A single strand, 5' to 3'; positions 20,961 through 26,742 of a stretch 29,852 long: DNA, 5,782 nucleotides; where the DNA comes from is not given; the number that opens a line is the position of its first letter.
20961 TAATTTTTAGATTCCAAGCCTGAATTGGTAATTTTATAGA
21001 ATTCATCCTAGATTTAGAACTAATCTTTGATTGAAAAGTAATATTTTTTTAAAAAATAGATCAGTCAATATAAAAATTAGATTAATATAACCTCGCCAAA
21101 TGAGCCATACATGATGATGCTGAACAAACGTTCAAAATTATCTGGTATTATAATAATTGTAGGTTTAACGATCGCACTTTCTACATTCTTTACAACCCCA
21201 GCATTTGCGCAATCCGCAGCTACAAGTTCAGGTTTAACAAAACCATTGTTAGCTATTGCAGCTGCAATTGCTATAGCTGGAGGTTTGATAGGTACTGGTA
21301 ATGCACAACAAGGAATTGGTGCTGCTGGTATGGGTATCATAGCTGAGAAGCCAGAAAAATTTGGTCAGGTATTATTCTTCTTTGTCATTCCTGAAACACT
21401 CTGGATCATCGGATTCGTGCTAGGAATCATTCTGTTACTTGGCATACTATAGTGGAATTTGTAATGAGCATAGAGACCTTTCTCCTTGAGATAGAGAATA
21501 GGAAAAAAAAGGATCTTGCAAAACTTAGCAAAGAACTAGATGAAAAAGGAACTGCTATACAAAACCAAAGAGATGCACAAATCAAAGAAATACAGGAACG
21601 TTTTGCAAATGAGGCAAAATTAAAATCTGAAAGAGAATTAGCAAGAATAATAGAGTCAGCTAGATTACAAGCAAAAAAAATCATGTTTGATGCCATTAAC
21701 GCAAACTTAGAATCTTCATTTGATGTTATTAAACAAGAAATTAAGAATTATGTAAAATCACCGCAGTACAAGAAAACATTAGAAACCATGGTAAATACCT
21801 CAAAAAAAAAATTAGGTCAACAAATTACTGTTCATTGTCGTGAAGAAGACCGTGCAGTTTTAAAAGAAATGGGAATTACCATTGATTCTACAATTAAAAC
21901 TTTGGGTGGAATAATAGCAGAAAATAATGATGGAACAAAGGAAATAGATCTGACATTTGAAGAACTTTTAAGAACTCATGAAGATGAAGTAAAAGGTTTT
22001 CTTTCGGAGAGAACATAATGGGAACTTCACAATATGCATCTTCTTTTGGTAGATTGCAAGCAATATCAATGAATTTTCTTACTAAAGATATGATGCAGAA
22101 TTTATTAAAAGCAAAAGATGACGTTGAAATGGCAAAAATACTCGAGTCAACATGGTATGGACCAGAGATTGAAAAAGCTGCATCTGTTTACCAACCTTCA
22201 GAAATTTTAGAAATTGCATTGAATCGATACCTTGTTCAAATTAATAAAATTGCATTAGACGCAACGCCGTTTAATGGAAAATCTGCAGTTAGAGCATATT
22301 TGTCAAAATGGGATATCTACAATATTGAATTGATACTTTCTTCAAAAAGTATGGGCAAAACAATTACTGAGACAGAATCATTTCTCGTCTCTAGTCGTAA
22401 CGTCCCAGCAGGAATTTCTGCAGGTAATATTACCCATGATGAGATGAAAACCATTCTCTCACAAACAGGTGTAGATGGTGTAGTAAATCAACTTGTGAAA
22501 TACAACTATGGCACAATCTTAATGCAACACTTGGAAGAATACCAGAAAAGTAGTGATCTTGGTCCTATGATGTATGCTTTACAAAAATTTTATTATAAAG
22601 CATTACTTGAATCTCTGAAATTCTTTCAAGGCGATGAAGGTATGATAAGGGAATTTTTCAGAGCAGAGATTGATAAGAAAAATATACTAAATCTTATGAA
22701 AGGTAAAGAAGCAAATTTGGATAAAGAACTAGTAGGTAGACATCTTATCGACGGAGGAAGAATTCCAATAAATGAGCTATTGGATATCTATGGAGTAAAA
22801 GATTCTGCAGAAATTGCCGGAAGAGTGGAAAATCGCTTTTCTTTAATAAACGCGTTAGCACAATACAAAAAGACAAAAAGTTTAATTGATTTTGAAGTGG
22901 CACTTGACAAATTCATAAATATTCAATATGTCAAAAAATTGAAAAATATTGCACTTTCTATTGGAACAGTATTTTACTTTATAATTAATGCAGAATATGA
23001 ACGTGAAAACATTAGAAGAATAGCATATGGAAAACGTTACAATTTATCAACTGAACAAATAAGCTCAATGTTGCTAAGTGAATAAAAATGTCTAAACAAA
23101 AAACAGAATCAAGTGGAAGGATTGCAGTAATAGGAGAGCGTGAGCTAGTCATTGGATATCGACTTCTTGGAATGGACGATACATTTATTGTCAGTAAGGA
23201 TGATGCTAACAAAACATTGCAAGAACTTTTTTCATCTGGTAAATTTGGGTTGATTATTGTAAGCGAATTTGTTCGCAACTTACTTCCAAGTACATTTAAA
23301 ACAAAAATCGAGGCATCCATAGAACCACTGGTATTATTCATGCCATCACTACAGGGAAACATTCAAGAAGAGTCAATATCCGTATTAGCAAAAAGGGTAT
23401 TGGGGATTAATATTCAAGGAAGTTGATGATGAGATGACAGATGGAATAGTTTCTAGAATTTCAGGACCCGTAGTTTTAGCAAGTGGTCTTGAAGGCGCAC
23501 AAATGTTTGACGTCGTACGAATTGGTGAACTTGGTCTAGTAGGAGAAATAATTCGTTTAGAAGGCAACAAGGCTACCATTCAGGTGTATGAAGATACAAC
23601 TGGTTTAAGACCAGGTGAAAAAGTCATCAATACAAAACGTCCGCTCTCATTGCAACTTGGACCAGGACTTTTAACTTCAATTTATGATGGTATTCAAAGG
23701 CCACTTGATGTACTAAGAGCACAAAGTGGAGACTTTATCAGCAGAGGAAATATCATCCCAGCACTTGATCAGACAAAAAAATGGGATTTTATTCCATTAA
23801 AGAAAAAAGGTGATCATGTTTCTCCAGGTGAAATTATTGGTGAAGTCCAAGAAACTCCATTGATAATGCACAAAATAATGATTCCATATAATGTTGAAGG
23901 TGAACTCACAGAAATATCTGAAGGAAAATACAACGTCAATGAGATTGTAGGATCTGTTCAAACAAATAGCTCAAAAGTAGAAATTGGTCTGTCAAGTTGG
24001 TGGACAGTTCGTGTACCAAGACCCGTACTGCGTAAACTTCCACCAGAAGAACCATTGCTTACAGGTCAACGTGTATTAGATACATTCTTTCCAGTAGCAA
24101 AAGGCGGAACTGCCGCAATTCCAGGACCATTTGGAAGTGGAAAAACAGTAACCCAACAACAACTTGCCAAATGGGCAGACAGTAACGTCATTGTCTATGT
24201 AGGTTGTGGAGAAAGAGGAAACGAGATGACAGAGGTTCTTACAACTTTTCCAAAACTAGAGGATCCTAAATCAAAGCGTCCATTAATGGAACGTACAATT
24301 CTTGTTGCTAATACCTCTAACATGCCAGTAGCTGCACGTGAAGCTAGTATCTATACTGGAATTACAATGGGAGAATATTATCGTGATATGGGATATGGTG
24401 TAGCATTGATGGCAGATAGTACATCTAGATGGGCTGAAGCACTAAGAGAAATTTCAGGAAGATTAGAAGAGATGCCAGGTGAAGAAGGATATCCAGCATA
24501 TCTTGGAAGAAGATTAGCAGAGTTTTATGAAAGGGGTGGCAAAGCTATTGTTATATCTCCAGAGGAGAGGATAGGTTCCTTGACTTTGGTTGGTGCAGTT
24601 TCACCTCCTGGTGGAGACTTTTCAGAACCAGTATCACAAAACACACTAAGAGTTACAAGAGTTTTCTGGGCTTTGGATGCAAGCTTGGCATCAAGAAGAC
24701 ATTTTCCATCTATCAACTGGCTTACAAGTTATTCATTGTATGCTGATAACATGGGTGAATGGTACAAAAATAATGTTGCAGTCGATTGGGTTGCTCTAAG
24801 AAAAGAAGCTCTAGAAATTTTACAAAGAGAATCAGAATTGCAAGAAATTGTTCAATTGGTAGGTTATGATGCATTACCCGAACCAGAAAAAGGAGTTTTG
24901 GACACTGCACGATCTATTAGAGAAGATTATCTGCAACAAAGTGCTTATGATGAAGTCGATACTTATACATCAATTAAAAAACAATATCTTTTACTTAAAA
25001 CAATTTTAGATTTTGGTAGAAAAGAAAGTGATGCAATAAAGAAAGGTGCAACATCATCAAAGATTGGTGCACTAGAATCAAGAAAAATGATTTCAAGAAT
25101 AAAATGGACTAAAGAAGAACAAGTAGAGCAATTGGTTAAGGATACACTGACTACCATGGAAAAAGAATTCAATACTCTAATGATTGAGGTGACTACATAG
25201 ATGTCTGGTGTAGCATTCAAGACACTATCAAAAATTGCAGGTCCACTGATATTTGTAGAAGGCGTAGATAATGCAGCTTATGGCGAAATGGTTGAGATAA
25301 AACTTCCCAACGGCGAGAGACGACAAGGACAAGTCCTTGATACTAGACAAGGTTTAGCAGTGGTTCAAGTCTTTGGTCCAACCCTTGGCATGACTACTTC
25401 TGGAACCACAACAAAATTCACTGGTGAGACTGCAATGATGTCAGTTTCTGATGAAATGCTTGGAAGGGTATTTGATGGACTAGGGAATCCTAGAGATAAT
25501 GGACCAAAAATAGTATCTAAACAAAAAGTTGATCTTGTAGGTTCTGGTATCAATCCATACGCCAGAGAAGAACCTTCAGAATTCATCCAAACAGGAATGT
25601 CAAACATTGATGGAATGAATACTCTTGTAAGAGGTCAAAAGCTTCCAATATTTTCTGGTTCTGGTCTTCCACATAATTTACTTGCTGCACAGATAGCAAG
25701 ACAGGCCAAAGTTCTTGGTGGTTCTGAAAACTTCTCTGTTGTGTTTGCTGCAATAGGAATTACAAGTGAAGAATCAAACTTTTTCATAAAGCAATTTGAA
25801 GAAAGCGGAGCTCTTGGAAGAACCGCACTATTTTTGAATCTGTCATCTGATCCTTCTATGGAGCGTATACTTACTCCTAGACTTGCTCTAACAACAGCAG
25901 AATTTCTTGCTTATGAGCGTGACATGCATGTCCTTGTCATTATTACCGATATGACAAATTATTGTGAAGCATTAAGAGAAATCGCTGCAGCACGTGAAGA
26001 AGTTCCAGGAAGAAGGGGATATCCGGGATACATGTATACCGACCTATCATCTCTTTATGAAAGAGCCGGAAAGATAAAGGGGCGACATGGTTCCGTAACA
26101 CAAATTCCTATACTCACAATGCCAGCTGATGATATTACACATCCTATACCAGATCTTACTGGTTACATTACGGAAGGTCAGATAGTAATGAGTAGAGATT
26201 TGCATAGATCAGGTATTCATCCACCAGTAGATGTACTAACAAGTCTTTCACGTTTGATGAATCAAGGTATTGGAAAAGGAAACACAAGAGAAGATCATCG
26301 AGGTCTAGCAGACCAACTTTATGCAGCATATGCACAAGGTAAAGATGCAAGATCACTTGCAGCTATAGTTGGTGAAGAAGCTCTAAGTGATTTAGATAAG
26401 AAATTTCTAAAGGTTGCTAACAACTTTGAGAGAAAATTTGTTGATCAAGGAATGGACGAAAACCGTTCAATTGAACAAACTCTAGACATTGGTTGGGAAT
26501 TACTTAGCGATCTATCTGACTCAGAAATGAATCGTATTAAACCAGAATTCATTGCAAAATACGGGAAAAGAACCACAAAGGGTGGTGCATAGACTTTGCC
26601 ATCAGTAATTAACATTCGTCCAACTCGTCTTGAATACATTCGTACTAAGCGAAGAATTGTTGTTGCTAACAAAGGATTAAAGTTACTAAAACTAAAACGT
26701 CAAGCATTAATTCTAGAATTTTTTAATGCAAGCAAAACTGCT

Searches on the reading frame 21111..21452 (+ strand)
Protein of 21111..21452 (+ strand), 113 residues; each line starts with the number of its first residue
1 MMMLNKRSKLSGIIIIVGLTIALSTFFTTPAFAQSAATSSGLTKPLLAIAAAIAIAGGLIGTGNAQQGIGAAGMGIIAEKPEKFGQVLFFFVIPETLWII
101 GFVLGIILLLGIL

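Call 4: search_protein_families(library=pfam, proteins=[window:21111-21452:+], max_evalue=0.01)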
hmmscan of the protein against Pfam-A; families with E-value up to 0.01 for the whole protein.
window:21111-21452:+ (113 aa): 1 family
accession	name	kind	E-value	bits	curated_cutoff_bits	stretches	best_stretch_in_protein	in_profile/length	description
PF00137.26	ATP-synt_C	-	6.6e-12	45.9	24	1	49-108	1-60/60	ATP synthase subunit C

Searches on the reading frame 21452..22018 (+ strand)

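Call 4: search_protein_families(library=pfam, proteins=[window:21452-22018:+], max_evalue=0.01)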
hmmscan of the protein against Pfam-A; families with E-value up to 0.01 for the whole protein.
window:21452-22018:+ (188 aa): 1 family
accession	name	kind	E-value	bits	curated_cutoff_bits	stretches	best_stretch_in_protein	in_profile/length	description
PF01991.23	vATP-synt_E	-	1.4e-07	31.6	24.2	1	31-178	24-188/199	ATP synthase (E/31 kDa) subunit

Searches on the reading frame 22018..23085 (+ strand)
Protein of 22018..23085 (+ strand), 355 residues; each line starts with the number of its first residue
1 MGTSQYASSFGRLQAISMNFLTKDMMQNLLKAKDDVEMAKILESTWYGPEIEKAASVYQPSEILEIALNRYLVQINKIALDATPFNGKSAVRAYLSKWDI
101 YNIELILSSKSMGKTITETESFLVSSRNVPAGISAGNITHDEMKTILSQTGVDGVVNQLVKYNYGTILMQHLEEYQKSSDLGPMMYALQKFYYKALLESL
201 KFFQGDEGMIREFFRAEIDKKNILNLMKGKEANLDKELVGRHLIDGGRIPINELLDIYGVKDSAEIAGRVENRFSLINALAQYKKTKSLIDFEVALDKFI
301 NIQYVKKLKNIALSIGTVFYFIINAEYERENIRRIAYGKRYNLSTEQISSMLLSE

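Call 4: search_protein_families(library=pfam, proteins=[window:22018-23085:+], max_evalue=0.01)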
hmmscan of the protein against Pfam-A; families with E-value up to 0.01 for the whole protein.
window:22018-23085:+ (355 aa): 1 family
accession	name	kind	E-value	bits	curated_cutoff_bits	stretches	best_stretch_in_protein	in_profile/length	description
PF01992.21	vATP-synt_AC39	-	5.8e-52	177.5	29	1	11-349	3-337/339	ATP synthase (C/AC39) subunit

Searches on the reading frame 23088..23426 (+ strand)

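Call 4: search_protein_families(library=pfam, proteins=[window:23088-23426:+], max_evalue=0.01)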
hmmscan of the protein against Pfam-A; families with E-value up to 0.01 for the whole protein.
window:23088-23426:+ (112 aa): 1 family
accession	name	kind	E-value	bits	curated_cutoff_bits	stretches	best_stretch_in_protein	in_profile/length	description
PF01990.22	ATP-synt_F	-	4e-15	56.3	23.5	1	12-100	1-88/91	ATP synthase (F/14-kDa) subunit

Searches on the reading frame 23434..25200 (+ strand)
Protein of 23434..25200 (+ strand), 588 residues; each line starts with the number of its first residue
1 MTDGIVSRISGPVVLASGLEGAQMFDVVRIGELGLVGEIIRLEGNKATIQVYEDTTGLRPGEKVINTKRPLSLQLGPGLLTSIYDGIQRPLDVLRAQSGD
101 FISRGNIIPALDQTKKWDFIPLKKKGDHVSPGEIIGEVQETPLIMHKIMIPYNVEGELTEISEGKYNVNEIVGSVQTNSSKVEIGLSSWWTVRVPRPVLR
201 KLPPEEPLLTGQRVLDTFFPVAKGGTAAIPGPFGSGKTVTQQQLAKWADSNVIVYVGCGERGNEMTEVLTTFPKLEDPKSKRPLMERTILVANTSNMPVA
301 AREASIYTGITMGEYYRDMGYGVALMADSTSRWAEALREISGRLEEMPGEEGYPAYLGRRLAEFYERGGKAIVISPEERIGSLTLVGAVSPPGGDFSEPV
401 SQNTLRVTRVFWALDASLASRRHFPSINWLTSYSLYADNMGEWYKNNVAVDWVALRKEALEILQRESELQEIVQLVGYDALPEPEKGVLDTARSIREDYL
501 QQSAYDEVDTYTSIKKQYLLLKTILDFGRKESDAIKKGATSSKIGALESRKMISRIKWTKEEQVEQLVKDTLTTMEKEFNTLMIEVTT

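Call 4: search_protein_families(library=pfam, proteins=[window:23434-25200:+], max_evalue=0.01)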
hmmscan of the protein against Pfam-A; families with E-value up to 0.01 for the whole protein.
window:23434-25200:+ (588 aa): 5 families
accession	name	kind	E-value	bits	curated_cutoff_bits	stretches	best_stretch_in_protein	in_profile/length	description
PF00006.31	ATP-synt_ab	-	1e-71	241.4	29.5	1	211-434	1-213/213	ATP synthase alpha/beta family, nucleotide-binding domain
PF16886.11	ATP-synt_ab_Xtn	-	2e-27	95.2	25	1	108-193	1-88/88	ATPsynthase alpha/beta subunit barrel-sandwich domain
PF22919.1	ATP-synt_VA_C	-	2.7e-26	92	24.7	1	442-542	2-98/101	C-terminal domain of V and A type ATP synthase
PF02874.29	ATP-synt_ab_N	-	9.3e-15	55.3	20.9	1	6-67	1-68/69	ATP synthase alpha/beta family, beta-barrel domain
PF20297.4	MSSS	-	0.0028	17.7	26.8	0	26-51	3-30/42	MutS2 and Smr-associated SH3 domain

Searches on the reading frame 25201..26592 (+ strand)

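Call 4: search_protein_families(library=pfam, proteins=[window:25201-26592:+], max_evalue=0.01)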
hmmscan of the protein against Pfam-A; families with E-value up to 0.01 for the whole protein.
window:25201-26592:+ (463 aa): 4 families
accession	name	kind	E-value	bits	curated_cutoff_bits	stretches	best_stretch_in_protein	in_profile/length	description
PF00006.31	ATP-synt_ab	-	5.8e-79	265.1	29.5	1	132-350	1-213/213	ATP synthase alpha/beta family, nucleotide-binding domain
PF22919.1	ATP-synt_VA_C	-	3.5e-32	110.9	24.7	1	356-454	2-100/101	C-terminal domain of V and A type ATP synthase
PF02874.29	ATP-synt_ab_N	-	1.3e-11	45.3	20.9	1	10-75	2-69/69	ATP synthase alpha/beta family, beta-barrel domain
PF09378.16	HAS-barrel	-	0.00015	22.2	25.2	1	14-65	12-83/90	HAS barrel domain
